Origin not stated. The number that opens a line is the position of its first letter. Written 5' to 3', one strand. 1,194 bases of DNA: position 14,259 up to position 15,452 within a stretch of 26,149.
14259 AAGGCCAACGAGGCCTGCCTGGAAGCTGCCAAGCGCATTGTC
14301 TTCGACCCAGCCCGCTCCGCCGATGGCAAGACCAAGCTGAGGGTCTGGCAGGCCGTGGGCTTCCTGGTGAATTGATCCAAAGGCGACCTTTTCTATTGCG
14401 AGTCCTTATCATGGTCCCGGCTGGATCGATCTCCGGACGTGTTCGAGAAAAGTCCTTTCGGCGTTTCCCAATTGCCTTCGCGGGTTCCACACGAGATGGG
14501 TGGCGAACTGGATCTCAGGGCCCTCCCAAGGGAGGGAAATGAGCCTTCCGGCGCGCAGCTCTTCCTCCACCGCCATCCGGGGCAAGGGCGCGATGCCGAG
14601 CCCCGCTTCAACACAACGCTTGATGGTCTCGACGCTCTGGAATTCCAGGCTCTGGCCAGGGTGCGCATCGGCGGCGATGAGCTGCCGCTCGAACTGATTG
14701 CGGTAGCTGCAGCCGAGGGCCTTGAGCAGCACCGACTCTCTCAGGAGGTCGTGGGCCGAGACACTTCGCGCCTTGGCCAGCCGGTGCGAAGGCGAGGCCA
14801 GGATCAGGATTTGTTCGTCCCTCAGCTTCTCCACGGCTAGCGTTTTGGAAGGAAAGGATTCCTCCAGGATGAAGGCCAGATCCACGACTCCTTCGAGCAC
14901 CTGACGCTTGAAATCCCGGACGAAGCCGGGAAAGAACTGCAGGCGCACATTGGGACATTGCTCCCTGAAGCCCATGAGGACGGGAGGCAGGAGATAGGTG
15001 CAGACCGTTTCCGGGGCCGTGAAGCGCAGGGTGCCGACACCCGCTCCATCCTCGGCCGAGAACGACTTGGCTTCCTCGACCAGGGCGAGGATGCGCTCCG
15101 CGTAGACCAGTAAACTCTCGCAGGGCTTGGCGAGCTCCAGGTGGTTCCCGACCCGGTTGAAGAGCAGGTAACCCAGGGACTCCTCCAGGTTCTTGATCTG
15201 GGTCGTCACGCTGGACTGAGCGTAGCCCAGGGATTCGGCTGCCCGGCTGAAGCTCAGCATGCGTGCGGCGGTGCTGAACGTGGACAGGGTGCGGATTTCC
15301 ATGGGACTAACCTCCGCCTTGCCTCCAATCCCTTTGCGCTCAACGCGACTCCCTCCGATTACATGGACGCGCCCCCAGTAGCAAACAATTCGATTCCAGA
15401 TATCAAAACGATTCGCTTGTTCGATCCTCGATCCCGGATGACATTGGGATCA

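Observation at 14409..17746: LysR-regulated MIO-dependent ammonia-lyase inserted in front of a decapitated aminotransferase gene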

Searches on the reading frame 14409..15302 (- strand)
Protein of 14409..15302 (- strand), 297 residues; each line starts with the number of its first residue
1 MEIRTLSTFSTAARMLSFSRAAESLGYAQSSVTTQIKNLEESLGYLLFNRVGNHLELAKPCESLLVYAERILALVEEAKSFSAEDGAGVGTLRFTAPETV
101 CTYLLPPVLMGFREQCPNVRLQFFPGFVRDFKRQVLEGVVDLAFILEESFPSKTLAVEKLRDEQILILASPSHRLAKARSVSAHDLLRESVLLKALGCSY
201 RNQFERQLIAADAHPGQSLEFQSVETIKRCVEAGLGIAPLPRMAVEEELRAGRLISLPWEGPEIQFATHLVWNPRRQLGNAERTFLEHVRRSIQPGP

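Call 3: search_protein_families(library=pfam, proteins=[window:14409-15302:-], max_evalue=0.01)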
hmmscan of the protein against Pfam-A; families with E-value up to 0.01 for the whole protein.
window:14409-15302:- (297 aa): 2 families
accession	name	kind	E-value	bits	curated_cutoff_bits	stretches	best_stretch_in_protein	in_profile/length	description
PF03466.25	LysR_substrate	-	4.8e-53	180.1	28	1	89-292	5-207/209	LysR substrate binding domain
PF00126.33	HTH_1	-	1.6e-15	57.3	26.6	1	3-57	1-55/60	Bacterial regulatory helix-turn-helix protein, lysR family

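Call 6: search_protein_families(library=ncbifam, proteins=[window:14409-15302:-], max_evalue=0.01)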
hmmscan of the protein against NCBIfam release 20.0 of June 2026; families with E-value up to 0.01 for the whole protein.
window:14409-15302:- (297 aa): 53 families (the best 25 are shown)
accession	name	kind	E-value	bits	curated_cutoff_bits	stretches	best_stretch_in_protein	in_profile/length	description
NF040786.1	LysR_Sec_metab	equivalog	1.9e-41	142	250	1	1-291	1-296/298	selenium metabolism-associated LysR family transcriptional regulator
NF053705.1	TransRegGltCGpos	equivalog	3.9e-39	134.7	350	1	1-291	1-291/300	glutamate biosynthesis transcriptional regulator GltC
NF040889.1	trans_reg_YeiE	equivalog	3.2e-38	131.6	480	1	3-289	5-286/288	DNA-binding transcriptional regulator YeiE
NF047711.1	PutUtilRegPtrR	equivalog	6.8e-38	130.4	400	1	1-273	1-267/283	putrescine utilization regulator PtrR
NF008095.0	PRK10837.1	subfamily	1.1e-35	123.2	281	1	3-290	5-287/290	LysR family transcriptional regulator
TIGR03339.1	phn_lysR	subfamily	1.5e-35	122.9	341.1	1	6-288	2-278/279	aminoethylphosphonate catabolism associated LysR family transcriptional regulator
NF008352.0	PRK11139.1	subfamily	2.9e-30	105.4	288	1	5-257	10-256/305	transcriptional regulator GcvA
NF045990.1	TransRegCbbRRhodb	equivalog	6.7e-30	104.2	450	1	3-289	8-296/304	LysR family regulator CbbR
NF047520.1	trans_act_CidR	equivalog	3.1e-29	102.1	415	1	1-291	1-290/292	cidABC operon transcriptional activator CidR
TIGR02424.1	TF_pcaQ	equivalog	8.6e-26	90.5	303.8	1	3-291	5-296/300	pca operon transcription factor PcaQ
NF008416.0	PRK11242.1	equivalog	1.2e-24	87.2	277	1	1-291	1-289/300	transcriptional regulator CynR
NF045775.1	acetoin_reg_AlsR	exception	1.5e-24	87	430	1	1-244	1-246/290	acetoin biosynthesis transcriptional regulator AlsR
NF009326.0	PRK12681.1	equivalog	1.5e-24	87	436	1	12-249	13-252/324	HTH-type transcriptional regulator CysB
NF008361.0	PRK11151.1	equivalog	1.7e-24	86.6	329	1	1-293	1-293/305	DNA-binding transcriptional regulator OxyR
NF040888.1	trans_reg_YafC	equivalog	4.2e-24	84.9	470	1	5-289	7-289/293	DNA-binding transcriptional regulator YafC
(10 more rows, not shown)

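Call 41: list_cluster_members(proteins=[window:14409-15302:-, window:15522-17150:+, P0002, P0004, P0241])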
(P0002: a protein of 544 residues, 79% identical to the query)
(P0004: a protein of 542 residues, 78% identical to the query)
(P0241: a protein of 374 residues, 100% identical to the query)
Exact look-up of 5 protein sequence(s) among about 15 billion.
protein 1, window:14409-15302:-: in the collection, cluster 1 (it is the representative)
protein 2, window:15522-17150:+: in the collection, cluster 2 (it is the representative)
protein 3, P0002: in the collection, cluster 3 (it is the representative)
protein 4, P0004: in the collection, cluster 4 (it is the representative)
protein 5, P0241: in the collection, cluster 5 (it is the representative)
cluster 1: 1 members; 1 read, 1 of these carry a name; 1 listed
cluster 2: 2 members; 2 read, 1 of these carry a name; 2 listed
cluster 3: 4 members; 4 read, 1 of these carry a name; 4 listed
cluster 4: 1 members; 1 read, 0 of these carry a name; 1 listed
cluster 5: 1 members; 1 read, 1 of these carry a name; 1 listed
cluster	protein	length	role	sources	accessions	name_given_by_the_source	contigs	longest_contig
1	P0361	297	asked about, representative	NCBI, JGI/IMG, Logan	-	DNA-binding transcriptional LysR family regulator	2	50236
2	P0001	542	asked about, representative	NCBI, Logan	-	-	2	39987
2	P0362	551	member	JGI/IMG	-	histidine ammonia-lyase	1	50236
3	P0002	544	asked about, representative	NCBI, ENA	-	-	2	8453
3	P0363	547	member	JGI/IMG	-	histidine ammonia-lyase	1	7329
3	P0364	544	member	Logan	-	-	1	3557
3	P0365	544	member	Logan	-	-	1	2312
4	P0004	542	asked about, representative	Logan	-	-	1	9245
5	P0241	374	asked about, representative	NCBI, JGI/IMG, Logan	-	hypothetical protein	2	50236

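Call 52: search_protein_representatives(protein=window:14409-15302:-)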
Query: 297 residues. Proteins with E-value up to 0.001 (for the whole library): 65986; up to 1e-10: 13663; up to 1e-30: 314. The best 150 are listed.
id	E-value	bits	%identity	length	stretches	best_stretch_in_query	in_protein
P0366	3.7e-131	453.1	73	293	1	1-293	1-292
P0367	2.0e-94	332.6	75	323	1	1-219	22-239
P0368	4.3e-91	321.7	73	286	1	1-212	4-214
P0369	4.4e-79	282.3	76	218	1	93-262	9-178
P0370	1.3e-75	270.9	49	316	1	1-291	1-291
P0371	3.4e-61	223.6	40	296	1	1-287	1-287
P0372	3.8e-60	220.2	44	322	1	1-285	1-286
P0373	6.9e-59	216.1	42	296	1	1-292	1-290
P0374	1.2e-58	215.2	41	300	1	1-287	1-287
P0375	1.5e-58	214.9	41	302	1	1-292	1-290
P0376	2.8e-58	214.1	43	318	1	2-292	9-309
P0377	5.0e-58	213.3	42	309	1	1-290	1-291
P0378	6.6e-58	212.8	42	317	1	1-295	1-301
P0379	2.1e-57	211.2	42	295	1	1-292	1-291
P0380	2.3e-57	211.1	42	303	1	1-296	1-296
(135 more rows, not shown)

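Call 53: list_cluster_members(proteins=[P0366, P0367, P0368, P0369, P0370, P0371, P0372, P0373])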
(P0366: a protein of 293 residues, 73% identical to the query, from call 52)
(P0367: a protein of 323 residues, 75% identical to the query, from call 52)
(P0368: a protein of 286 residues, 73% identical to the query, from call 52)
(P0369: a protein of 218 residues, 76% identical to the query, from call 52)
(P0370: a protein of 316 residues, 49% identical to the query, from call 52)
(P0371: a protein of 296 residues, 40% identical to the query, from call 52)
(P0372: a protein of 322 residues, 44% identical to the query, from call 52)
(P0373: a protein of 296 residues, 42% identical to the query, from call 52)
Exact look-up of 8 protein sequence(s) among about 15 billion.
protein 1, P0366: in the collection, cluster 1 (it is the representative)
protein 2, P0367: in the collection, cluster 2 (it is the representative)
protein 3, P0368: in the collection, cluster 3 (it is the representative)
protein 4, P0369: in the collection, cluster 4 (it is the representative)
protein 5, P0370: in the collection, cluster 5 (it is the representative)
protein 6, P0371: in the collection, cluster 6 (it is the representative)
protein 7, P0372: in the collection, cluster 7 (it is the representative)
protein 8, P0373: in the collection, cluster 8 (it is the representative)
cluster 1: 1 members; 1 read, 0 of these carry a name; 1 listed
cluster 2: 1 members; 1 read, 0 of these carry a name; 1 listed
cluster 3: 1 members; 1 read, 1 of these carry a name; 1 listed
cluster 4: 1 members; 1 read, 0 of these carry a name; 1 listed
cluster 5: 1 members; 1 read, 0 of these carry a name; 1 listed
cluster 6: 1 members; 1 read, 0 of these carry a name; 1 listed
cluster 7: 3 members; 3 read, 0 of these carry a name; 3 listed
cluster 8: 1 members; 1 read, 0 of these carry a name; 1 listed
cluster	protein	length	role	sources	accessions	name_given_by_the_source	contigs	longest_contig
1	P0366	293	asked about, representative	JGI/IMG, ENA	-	-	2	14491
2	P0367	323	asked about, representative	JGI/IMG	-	-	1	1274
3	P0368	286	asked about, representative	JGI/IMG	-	DNA-binding transcriptional LysR family regulator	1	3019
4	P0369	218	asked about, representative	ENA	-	-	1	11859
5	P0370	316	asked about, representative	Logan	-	-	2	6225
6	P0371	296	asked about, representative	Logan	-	-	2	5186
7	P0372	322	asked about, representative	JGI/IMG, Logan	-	-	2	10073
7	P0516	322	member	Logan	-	-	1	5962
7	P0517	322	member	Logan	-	-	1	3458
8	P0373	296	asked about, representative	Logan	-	-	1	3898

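Call 54: find_encoding_contigs(protein=P0366, flank=8000, max_places=2)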
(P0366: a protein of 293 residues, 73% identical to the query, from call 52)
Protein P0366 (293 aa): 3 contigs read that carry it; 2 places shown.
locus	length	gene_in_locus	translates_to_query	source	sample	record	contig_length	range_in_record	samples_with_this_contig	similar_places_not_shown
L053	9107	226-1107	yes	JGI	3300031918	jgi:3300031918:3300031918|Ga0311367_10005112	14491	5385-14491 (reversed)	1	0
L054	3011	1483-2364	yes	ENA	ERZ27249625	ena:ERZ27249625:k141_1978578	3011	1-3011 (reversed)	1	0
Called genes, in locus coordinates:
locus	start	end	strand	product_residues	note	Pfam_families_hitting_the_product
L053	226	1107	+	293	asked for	PF00126:HTH_1, PF03466:LysR_substrate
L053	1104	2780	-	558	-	PF00920:ILVD_EDD_N, PF24877:ILV_EDD_C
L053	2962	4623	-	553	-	PF01368:DHH, PF00571:CBS, PF07085:DRTGG, PF02833:DHHA2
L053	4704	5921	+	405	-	PF07690:MFS_1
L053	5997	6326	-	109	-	PF04993:TfoX_N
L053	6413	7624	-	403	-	PF00438:S-AdoMet_synt_N, PF02772:S-AdoMet_synt_M, PF02773:S-AdoMet_synt_C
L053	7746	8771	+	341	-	PF00962:A_deaminase, PF19326:AMP_deaminase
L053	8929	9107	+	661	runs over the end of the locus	PF00989:PAS (faint), PF08448:PAS_4 (weak), PF13426:PAS_9 (faint), PF13188:PAS_8, PF00512:HisKA (weak), PF02518:HATPase_c, PF00072:Response_reg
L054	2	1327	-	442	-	?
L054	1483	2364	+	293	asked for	PF00126:HTH_1, PF03466:LysR_substrate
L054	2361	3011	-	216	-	?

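Call 58: search_protein_families(library=pfam, proteins=[L054:2-1327:-], max_evalue=0.001)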
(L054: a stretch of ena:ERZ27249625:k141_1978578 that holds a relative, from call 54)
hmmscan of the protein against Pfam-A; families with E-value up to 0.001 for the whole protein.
L054:2-1327:- (442 aa): 1 family
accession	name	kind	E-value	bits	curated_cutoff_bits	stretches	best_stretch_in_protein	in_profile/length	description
PF01274.28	MS_TIM-barrel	-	1.2e-46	159.2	26.4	1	194-420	1-224/248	Malate synthase, TIM barrel domain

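Call 59: find_related_loci(query=window:14409-15302:-, collection=metagenome_contigs, flank=6000)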
Query window:14409-15302:- (297 aa) in metagenome_contigs; peptide patterns used: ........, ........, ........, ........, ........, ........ (x = any residue, [..] = any of these).
341 stretches matched a pattern; 100 encode a relative of the query (tblastn E <= 1e-3); the best 80 are kept; 80 distinct loci.
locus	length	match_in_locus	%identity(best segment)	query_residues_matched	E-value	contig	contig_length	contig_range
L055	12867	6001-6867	74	1-290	4e-143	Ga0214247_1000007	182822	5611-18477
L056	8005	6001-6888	72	1-297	2e-142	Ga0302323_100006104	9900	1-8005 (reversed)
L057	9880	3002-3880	73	1-294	1e-141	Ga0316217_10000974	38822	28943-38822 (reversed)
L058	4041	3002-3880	73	1-294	6e-145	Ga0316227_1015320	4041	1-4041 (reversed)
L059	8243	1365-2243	73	1-294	2e-141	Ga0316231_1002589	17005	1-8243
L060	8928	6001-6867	73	1-290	1e-141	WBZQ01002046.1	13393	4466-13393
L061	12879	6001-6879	73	1-294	2e-141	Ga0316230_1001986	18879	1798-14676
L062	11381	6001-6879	73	1-294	2e-141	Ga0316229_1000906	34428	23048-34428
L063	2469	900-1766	74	1-290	8e-149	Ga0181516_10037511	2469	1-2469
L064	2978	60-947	71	1-297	7e-147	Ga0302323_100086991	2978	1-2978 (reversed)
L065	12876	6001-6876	72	1-293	4e-140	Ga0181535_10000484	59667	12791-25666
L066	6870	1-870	72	7-297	3e-139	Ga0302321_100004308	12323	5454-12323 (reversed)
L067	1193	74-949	73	1-293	8e-152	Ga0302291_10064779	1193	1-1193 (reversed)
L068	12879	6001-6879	70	1-294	3e-136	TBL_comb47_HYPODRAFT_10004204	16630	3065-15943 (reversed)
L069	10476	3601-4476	71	1-293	5e-136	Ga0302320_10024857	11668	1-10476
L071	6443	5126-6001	70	1-293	8e-136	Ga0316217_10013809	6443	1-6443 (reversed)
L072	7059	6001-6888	70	1-297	1e-134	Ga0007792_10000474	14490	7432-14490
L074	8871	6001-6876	70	1-293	4e-134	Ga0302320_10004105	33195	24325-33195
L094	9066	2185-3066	56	1-295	2e-93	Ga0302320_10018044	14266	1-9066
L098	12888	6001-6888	60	1-297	2e-112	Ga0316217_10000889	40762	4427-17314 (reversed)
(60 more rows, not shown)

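Call 62: search_protein_families(library=pfam, proteins=[L059:1-1263:-, L061:4085-5899:-, L065:3262-5565:-, L068:3800-5551:-, L069:1784-3598:-, L071:3143-5002:-, L074:4153-5844:-, L072:4155-5936:-, L094:1211-2230:-, L098:4273-5721:+], max_evalue=0.0001)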
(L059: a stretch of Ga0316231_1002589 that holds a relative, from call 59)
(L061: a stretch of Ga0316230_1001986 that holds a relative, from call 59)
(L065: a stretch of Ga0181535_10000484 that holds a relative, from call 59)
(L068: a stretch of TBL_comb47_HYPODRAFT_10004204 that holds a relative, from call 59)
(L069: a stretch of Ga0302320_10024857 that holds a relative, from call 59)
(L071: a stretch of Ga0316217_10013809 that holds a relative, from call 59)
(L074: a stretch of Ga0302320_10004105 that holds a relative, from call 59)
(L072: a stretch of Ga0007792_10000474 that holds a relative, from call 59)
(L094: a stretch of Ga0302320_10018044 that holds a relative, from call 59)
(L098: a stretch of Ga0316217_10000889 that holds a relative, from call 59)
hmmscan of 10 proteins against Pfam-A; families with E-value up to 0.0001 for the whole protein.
L059:1-1263:- (421 aa): 2 families
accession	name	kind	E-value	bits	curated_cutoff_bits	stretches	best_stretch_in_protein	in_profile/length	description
PF02776.23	TPP_enzyme_N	-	4.1e-37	127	26.8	1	50-165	1-118/119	Thiamine pyrophosphate enzyme, N-terminal TPP binding domain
PF00205.28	TPP_enzyme_M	-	7.7e-36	123.3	30.4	1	237-372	1-136/137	Thiamine pyrophosphate enzyme, central domain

L061:4085-5899:- (604 aa): 3 families
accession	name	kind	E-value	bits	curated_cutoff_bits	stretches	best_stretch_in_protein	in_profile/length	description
PF02776.23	TPP_enzyme_N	-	3.2e-39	133.8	26.8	1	50-165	1-118/119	Thiamine pyrophosphate enzyme, N-terminal TPP binding domain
PF02775.26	TPP_enzyme_C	-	1.1e-38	132.8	21.9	1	434-583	2-151/151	Thiamine pyrophosphate enzyme, C-terminal TPP binding domain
PF00205.28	TPP_enzyme_M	-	1.4e-35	122.4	30.4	1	237-372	1-136/137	Thiamine pyrophosphate enzyme, central domain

L065:3262-5565:- (767 aa): 1 family
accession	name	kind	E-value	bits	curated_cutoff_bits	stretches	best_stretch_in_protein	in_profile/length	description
PF01261.30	AP_endonuc_2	-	6.1e-47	160.8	31.1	1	529-764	1-248/249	Xylose isomerase-like TIM barrel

L068:3800-5551:- (583 aa): 1 family
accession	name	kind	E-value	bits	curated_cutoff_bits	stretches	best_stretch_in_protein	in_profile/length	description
PF02652.20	Lactate_perm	-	3.5e-160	534.7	27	1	46-567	1-521/522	L-lactate permease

L069:1784-3598:- (604 aa): 0 families

L071:3143-5002:- (619 aa): 0 families

L074:4153-5844:- (563 aa): 1 family
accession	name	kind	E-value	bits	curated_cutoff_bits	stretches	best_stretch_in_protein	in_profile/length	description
PF02652.20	Lactate_perm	-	1.2e-160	536.1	27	1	27-547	3-521/522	L-lactate permease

L072:4155-5936:- (593 aa): 1 family
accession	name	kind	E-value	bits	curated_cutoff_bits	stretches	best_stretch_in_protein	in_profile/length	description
PF02652.20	Lactate_perm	-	1.1e-165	552.8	27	1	56-577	2-521/522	L-lactate permease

L094:1211-2230:- (339 aa): 0 families

L098:4273-5721:+ (482 aa): 1 family
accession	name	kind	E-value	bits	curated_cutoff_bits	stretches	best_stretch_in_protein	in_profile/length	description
PF02615.19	Ldh_2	-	6.2e-119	397.4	38.8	1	123-466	3-332/333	Malate/L-lactate dehydrogenase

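Call 67: list_cluster_members(proteins=[L053:1104-2780:-, L053:2962-4623:-, L053:6413-7624:-, L053:7746-8771:+, L053:4704-5921:+])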
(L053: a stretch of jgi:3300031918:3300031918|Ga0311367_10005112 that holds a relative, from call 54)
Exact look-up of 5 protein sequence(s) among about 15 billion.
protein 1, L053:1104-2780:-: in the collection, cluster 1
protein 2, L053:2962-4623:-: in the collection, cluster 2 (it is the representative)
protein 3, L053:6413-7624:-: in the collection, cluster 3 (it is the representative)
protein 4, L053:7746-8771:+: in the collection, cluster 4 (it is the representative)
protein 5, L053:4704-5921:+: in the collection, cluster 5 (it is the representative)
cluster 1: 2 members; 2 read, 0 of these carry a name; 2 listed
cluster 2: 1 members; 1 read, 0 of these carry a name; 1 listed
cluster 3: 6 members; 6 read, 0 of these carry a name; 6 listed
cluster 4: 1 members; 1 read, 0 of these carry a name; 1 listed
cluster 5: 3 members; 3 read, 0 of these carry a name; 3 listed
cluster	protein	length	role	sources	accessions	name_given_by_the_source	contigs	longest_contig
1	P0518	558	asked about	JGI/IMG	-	-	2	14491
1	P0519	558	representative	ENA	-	-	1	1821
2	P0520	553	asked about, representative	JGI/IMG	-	-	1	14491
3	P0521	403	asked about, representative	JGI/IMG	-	-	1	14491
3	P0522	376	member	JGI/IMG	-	-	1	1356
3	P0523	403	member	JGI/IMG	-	-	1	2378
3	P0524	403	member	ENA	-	-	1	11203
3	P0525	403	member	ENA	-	-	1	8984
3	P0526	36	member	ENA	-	-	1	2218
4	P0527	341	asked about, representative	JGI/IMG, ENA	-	-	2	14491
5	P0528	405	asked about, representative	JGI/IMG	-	-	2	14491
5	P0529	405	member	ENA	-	-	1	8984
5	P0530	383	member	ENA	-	-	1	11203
